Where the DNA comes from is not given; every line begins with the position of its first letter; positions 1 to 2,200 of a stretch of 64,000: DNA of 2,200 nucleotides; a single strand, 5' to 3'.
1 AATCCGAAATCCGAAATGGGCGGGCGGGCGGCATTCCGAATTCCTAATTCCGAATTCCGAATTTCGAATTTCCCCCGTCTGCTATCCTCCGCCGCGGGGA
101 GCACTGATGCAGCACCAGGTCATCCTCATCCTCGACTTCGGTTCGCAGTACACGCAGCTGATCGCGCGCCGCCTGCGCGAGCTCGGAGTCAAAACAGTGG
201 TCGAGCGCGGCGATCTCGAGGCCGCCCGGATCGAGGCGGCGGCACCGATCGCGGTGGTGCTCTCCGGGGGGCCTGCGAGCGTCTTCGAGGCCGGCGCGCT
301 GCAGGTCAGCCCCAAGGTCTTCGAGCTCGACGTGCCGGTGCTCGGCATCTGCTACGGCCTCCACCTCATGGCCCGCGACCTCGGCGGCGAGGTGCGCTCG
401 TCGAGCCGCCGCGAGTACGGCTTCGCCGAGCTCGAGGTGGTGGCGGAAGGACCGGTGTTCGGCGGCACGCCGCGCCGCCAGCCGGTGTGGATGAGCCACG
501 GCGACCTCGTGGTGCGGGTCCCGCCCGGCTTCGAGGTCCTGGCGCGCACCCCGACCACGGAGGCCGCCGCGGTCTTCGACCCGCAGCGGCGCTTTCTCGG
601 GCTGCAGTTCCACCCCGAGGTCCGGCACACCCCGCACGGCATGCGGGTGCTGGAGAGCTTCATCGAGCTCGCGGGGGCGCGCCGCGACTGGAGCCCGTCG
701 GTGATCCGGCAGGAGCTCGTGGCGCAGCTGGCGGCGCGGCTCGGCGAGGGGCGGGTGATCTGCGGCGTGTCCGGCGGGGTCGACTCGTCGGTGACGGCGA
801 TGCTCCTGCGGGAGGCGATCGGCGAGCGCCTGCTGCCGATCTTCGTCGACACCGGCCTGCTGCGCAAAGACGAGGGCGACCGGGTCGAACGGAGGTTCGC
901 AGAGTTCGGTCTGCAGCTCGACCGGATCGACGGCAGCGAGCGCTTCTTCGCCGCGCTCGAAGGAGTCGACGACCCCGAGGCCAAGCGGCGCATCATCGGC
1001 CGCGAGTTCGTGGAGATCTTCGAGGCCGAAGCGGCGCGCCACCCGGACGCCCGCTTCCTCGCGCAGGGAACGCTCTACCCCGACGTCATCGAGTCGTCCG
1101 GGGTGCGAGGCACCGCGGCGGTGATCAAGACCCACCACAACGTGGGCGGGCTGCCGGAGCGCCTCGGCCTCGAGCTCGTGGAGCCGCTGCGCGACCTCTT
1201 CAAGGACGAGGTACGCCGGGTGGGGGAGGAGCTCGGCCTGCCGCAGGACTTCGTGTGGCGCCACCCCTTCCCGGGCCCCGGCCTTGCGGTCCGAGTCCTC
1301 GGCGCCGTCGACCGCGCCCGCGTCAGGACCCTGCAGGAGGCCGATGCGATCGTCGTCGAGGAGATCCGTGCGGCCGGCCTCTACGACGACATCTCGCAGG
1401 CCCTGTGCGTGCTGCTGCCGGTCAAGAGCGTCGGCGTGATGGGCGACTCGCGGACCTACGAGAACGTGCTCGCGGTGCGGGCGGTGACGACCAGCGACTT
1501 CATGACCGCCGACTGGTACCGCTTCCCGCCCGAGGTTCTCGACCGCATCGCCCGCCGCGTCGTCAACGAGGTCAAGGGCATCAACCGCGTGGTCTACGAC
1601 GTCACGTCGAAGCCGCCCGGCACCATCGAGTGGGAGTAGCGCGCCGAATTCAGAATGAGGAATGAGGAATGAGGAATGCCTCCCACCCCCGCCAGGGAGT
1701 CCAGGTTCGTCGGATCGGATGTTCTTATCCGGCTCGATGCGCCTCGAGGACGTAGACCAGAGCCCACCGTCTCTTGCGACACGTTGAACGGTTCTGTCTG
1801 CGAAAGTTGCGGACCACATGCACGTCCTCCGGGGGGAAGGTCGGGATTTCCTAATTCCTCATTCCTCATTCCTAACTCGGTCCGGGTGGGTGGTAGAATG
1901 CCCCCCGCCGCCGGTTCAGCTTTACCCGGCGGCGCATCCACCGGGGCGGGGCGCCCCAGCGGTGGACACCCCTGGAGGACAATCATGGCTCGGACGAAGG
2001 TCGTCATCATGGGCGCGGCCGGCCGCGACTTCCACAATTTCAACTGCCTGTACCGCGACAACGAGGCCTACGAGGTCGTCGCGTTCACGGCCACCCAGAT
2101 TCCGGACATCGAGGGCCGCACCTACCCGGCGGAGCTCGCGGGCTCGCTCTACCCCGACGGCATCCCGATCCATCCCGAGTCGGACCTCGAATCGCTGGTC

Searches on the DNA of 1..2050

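Call 53: search_rna_families(source=window, start=1, end=2050, threshold=evalue, max_evalue=1)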
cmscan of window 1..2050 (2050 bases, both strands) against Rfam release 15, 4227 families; matches with E-value up to 1: 1.
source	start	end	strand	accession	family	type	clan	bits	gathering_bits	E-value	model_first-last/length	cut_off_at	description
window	63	96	-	RF03001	leuA-Halobacteria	Cis-reg;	-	20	47.9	0.35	1-53/53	no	leuA-Halobacteria RNA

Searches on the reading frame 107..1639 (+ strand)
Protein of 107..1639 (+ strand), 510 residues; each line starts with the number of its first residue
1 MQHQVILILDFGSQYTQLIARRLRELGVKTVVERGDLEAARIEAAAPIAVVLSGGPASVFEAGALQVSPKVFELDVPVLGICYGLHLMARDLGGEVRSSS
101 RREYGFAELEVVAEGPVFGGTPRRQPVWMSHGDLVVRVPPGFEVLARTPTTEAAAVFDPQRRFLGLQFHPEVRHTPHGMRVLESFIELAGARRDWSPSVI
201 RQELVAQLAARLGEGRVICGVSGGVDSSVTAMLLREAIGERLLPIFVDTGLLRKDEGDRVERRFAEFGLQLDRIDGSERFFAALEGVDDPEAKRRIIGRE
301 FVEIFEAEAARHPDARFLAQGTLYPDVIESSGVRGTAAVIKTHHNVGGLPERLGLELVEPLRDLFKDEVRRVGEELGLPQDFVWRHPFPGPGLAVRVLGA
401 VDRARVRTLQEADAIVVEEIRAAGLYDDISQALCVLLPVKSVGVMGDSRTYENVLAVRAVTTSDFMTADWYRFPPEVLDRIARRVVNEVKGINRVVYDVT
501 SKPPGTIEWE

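Call 10: find_encoding_contigs(protein=window:107-1639:+, flank=10000, max_places=6)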
Protein window:107-1639:+ (510 aa): no gene with exactly this product is on record in the collection.
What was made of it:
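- Tried and rejected: It is not on record (call 10).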

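Call 17: find_homologous_proteins(query=window:107-1639:+, max_evalue=1e-100)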
Query window:107-1639:+ (510 aa): 8000 proteins with E <= 1e-100 among 8000 candidates; the best 120 are listed.
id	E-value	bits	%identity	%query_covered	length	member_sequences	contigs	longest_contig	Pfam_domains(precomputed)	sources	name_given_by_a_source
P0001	0.0e+0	1097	97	100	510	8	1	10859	PF00958.28,PF07722.20,PF00117.35,PF02540.24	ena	-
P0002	0.0e+0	1037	90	100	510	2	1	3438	PF00958.28,PF07722.20,PF00117.35,PF02540.24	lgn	-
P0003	1.1e-294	996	88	100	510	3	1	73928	PF00958.28,PF07722.20,PF00117.35,PF02540.24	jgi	-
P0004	6.1e-293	990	87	100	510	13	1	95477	PF00958.28,PF07722.20,PF00117.35,PF02540.24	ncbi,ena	-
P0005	3.5e-292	988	87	100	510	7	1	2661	PF00958.28,PF07722.20,PF00117.35,PF02540.24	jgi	jgi:GMP synthase (glutamine-hydrolysing)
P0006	6.6e-289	977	86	100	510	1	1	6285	PF00958.28,PF07722.20,PF00117.35,PF02540.24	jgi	jgi:GMP synthase (glutamine-hydrolysing)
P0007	3.2e-288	974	86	100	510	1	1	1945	PF00958.28,PF07722.20,PF00117.35,PF02540.24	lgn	-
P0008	2.9e-286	968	85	100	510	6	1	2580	PF00958.28,PF07722.20,PF00117.35,PF02540.24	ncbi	-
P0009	1.4e-285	966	85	100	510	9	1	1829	PF00958.28,PF07722.20,PF00117.35,PF02540.24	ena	-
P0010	1.4e-284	962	84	100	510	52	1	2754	PF00958.28,PF07722.20,PF00117.35,PF02540.24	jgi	jgi:GMP synthase (glutamine-hydrolysing)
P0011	3.6e-283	958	83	100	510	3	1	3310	PF00958.28,PF07722.20,PF00117.35,PF02540.24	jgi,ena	jgi:GMP synthase (glutamine-hydrolysing)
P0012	5.8e-282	954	84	100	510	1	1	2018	PF00958.28,PF07722.20,PF00117.35,PF02540.24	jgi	jgi:GMP synthase (glutamine-hydrolysing)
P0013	7.0e-282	954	84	100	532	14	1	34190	PF00958.28,PF07722.20,PF00117.35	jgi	-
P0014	3.1e-281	951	83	100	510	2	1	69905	PF00958.28,PF07722.20,PF00117.35,PF02540.24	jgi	-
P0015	5.3e-281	951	83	100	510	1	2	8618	PF00958.28,PF07722.20,PF00117.35,PF02540.24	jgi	jgi:GMP synthase (glutamine-hydrolysing)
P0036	9.3e-277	937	82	100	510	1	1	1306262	PF00958.28,PF07722.20,PF00117.35,PF02540.24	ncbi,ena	-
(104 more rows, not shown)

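Call 18: find_encoding_contigs(protein=P0001, flank=10000, max_places=2)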
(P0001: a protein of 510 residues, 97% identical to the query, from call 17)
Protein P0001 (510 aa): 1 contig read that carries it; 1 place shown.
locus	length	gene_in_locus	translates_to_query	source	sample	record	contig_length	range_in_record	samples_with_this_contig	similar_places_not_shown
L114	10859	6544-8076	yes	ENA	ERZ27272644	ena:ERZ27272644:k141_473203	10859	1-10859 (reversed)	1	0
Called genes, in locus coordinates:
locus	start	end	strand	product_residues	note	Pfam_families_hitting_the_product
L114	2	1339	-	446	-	?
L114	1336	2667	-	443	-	PF01512:Complex1_51K, PF10531:SLBB, PF22461:SLBB_2, PF10589:NADH_4Fe-4S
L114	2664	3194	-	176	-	PF01257:2Fe-2S_thioredx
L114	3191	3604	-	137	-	PF00507:Oxidored_q4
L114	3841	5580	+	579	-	-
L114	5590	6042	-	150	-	-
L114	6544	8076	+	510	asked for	PF00117:GATase, PF07722:Peptidase_C26 (weak), PF02540:NAD_synthase (faint), PF00958:GMP_synt_C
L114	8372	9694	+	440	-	-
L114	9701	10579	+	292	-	-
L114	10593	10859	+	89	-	?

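Call 19: find_encoding_contigs(protein=P0003, flank=10000, max_places=2)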
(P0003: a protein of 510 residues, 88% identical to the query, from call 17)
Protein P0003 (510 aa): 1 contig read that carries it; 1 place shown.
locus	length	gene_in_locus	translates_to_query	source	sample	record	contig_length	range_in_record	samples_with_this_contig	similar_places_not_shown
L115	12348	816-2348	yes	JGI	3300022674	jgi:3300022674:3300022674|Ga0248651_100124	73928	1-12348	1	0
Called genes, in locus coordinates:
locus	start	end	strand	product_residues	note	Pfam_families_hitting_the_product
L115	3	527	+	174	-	?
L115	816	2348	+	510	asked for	PF00117:GATase, PF07722:Peptidase_C26 (weak), PF02540:NAD_synthase (faint), PF00958:GMP_synt_C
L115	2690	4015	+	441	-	-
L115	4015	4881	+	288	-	-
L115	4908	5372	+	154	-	PF01584:CheW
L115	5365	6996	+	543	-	PF00015:MCPsignal, PF02743:dCache_1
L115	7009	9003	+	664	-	PF01627:Hpt, PF02518:HATPase_c, PF01584:CheW, PF00072:Response_reg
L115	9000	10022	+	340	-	PF00072:Response_reg (weak), PF01339:CheB_methylest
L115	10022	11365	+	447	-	PF14559:TPR_19 (faint), PF01739:CheR, PF08242:Methyltransf_12 (faint)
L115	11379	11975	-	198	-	PF13482:RNase_H_2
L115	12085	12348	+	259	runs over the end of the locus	PF02616:SMC_ScpA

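Call 20: find_encoding_contigs(protein=P0004, flank=10000, max_places=2)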
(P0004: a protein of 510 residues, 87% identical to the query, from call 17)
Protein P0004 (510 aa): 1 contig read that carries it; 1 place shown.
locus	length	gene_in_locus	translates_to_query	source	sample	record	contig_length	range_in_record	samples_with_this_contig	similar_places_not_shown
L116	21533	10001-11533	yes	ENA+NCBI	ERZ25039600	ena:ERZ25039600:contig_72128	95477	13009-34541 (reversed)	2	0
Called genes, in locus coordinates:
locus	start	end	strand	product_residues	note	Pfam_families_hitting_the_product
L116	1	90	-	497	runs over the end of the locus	PF00361:Proton_antipo_M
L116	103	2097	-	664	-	PF00662:Proton_antipo_N, PF00361:Proton_antipo_M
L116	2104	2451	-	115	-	PF00420:Oxidored_q2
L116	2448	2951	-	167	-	PF00499:Oxidored_q3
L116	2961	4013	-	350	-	PF00146:NADHdh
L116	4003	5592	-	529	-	PF00111:Fer2 (weak), PF13510:Fer2_4, PF10588:NADH-G_4Fe-4S_3, PF22117:Fer4_Nqo3, PF04879:Molybdop_Fe4S4 (weak), PF00384:Molybdopterin (weak)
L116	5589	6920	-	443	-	PF01512:Complex1_51K, PF10531:SLBB, PF22461:SLBB_2, PF10589:NADH_4Fe-4S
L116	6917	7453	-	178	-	PF01257:2Fe-2S_thioredx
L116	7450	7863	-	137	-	PF00507:Oxidored_q4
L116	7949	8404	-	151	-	-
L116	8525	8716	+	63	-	-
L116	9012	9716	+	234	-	PF24827:AstE_AspA_cat (weak), PF00246:Peptidase_M14 (weak)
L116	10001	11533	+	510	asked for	PF00117:GATase, PF07722:Peptidase_C26 (weak), PF02540:NAD_synthase (faint), PF00958:GMP_synt_C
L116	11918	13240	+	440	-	-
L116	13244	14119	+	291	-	-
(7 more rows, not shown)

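Call 21: find_encoding_contigs(protein=P0036, flank=10000, max_places=2)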
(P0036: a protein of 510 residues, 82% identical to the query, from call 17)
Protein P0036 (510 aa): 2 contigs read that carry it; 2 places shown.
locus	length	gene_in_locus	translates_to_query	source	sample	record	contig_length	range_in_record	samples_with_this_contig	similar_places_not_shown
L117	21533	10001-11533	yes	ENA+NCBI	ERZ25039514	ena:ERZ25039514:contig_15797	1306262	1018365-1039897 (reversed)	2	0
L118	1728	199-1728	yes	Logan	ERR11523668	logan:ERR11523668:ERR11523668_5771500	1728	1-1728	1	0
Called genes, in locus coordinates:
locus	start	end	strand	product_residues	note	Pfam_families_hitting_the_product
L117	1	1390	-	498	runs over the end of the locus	PF00361:Proton_antipo_M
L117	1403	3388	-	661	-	PF00662:Proton_antipo_N, PF00361:Proton_antipo_M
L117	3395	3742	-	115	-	PF00420:Oxidored_q2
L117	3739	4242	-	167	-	PF00499:Oxidored_q3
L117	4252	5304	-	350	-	PF00146:NADHdh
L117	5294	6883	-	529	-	PF00111:Fer2 (weak), PF13510:Fer2_4, PF10588:NADH-G_4Fe-4S_3, PF22117:Fer4_Nqo3, PF00384:Molybdopterin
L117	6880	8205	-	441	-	PF01512:Complex1_51K, PF10531:SLBB, PF22461:SLBB_2, PF10589:NADH_4Fe-4S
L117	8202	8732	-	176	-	PF01257:2Fe-2S_thioredx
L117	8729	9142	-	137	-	PF00507:Oxidored_q4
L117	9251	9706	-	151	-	-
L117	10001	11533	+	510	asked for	PF00117:GATase, PF07722:Peptidase_C26, PF02540:NAD_synthase (faint), PF00958:GMP_synt_C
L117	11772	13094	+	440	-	-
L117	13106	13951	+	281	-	-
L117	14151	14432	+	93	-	-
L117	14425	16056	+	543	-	PF00015:MCPsignal, PF02743:dCache_1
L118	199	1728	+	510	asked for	PF00117:GATase, PF07722:Peptidase_C26, PF02540:NAD_synthase (faint), PF00958:GMP_synt_C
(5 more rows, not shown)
